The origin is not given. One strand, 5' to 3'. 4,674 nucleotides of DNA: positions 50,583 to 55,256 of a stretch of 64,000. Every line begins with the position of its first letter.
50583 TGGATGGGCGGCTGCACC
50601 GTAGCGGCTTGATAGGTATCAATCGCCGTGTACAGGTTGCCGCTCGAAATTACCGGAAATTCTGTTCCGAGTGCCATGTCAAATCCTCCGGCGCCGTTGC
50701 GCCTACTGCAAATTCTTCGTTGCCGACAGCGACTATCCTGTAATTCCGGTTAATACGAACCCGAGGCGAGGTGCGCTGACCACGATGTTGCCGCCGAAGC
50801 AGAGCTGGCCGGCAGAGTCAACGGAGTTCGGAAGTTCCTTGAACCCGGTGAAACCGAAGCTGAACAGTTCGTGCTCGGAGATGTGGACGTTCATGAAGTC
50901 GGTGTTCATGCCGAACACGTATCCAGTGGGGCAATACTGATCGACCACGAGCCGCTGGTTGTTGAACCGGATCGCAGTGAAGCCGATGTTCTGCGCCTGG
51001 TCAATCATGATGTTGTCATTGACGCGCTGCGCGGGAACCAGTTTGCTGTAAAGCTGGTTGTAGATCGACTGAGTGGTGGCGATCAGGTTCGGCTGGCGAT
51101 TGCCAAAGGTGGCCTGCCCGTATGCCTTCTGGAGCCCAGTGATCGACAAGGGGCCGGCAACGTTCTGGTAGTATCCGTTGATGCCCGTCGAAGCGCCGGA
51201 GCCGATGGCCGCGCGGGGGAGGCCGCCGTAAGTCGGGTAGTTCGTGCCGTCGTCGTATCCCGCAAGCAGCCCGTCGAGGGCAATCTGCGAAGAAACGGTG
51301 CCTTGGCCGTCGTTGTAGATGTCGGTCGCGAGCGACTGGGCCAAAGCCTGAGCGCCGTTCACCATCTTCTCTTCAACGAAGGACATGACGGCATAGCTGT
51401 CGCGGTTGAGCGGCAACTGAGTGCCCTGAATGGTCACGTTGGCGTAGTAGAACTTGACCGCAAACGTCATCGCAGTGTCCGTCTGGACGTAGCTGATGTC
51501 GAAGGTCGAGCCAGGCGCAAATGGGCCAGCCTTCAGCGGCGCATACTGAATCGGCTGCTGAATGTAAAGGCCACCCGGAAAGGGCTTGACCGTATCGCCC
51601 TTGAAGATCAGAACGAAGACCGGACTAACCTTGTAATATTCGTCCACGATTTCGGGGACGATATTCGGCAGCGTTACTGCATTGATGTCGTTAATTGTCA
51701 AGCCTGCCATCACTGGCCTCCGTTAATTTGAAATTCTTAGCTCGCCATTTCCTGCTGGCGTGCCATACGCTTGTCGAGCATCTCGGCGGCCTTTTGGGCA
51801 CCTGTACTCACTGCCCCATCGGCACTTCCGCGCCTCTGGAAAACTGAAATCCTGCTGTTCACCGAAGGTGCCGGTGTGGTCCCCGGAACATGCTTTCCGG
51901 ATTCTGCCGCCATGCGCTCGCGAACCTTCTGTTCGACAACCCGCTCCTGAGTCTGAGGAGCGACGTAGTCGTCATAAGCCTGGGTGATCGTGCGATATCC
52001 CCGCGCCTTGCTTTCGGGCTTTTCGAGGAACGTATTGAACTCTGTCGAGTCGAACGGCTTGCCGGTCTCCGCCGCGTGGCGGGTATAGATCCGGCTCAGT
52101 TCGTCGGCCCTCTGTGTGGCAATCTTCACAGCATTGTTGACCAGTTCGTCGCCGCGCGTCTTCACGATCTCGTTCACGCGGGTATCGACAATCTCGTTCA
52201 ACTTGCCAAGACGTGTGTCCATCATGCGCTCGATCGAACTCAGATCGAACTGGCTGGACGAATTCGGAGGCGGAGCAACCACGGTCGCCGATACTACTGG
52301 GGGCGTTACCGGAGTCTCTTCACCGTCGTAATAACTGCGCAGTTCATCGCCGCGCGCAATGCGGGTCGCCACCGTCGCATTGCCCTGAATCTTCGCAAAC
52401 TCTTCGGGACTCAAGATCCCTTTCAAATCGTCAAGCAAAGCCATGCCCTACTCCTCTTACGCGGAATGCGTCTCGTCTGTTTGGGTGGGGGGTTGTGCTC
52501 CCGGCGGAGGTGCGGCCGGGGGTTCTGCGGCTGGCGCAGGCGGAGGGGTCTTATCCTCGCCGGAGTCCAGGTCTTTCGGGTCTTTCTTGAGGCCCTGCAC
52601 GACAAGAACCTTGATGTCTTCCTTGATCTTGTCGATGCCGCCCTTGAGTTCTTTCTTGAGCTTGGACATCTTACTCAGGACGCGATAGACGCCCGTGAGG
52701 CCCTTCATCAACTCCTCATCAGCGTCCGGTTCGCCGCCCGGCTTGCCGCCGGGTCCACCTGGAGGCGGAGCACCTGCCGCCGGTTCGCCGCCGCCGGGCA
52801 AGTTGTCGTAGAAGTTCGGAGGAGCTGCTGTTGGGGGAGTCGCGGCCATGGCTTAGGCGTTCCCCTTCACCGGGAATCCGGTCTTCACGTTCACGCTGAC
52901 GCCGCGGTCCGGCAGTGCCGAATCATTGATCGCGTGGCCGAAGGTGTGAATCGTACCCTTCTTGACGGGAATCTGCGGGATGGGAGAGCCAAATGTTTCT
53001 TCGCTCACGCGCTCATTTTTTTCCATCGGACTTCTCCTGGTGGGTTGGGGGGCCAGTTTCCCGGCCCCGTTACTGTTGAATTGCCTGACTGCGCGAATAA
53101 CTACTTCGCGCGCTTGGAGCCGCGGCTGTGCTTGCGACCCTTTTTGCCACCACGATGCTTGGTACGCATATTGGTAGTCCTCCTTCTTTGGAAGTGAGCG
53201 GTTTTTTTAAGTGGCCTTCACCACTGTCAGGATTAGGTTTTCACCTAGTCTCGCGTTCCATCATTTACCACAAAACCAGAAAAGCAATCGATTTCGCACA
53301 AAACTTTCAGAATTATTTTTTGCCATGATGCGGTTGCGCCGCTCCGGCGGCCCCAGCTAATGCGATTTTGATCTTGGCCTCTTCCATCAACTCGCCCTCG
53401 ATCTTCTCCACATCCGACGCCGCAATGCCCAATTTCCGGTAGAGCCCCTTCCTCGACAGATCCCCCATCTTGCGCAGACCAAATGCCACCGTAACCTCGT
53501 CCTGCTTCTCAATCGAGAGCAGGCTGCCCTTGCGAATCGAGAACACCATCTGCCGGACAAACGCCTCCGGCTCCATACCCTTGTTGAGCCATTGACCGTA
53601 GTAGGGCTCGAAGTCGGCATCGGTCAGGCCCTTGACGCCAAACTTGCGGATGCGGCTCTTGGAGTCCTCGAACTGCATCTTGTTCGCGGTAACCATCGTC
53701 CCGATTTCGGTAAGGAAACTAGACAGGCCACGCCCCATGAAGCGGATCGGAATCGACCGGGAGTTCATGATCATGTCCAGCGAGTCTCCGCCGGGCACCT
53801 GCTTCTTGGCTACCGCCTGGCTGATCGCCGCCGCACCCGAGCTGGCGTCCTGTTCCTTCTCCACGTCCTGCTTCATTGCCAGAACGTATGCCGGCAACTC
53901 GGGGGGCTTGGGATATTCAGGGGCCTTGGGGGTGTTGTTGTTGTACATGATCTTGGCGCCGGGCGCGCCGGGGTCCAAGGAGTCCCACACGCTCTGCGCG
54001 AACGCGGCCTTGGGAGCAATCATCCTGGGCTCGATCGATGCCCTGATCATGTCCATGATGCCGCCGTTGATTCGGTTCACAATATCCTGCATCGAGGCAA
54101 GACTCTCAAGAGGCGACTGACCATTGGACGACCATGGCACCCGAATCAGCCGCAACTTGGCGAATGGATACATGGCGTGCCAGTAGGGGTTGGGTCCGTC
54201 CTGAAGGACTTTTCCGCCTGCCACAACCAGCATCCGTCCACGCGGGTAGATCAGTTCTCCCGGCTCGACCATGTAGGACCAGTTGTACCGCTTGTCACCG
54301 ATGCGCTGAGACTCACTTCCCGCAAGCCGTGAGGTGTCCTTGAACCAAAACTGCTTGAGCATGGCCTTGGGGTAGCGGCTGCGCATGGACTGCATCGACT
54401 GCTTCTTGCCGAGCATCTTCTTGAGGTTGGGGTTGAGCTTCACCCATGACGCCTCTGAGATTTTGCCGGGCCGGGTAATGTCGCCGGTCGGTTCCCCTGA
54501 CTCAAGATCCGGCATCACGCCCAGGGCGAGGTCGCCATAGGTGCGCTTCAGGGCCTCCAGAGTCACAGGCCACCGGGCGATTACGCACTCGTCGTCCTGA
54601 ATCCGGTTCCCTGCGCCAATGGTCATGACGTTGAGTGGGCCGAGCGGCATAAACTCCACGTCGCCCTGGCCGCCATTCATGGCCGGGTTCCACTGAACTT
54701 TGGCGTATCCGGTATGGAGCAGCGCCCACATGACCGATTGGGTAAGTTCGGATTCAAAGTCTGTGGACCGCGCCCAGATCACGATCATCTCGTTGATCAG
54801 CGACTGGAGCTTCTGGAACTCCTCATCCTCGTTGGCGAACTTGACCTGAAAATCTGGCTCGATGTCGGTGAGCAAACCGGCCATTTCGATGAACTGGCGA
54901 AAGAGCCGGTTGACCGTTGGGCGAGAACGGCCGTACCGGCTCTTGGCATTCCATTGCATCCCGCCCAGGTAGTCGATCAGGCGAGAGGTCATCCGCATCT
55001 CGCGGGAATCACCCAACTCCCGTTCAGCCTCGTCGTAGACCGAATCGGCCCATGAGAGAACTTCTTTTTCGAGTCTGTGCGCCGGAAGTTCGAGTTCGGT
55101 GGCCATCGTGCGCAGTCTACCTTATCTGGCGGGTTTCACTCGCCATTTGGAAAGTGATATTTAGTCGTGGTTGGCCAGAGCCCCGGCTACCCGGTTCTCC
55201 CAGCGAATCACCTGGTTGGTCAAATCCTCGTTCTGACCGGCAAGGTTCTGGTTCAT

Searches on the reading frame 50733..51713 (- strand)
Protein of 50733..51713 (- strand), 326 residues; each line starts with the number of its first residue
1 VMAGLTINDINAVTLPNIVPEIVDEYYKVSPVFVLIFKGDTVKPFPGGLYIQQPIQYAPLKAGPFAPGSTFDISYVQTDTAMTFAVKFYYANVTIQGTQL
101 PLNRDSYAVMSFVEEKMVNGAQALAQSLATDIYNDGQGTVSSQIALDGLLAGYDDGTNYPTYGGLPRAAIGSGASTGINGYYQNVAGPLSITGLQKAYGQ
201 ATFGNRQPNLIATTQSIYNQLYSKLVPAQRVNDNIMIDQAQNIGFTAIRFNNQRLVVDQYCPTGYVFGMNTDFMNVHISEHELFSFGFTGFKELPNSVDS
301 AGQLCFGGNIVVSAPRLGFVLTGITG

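Call 20: search_protein_families(library=phrogs, proteins=[window:50733-51713:-], max_evalue=0.001)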
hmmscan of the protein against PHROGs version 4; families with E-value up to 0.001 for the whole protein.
window:50733-51713:- (326 aa): 2 families
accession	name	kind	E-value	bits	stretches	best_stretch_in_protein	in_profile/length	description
phrog_9953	-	head and packaging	1.9e-26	94.2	1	2-323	4-328/329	major head protein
phrog_14242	-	head and packaging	0.00028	20.7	1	205-277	272-340/396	major head protein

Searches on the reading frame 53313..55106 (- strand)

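Call 20: search_protein_families(library=phrogs, proteins=[window:53313-55106:-], max_evalue=0.001)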
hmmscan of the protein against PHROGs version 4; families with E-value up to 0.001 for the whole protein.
window:53313-55106:- (597 aa): 3 families
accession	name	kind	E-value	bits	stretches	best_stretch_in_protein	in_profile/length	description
phrog_1216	-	head and packaging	5.1e-14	52.7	1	294-487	322-520/714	portal protein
phrog_156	-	head and packaging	3.7e-13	49.8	1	20-437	15-419/681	portal protein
phrog_332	-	connector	8.7e-06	25.4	1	272-415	214-362/560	head-tail adaptor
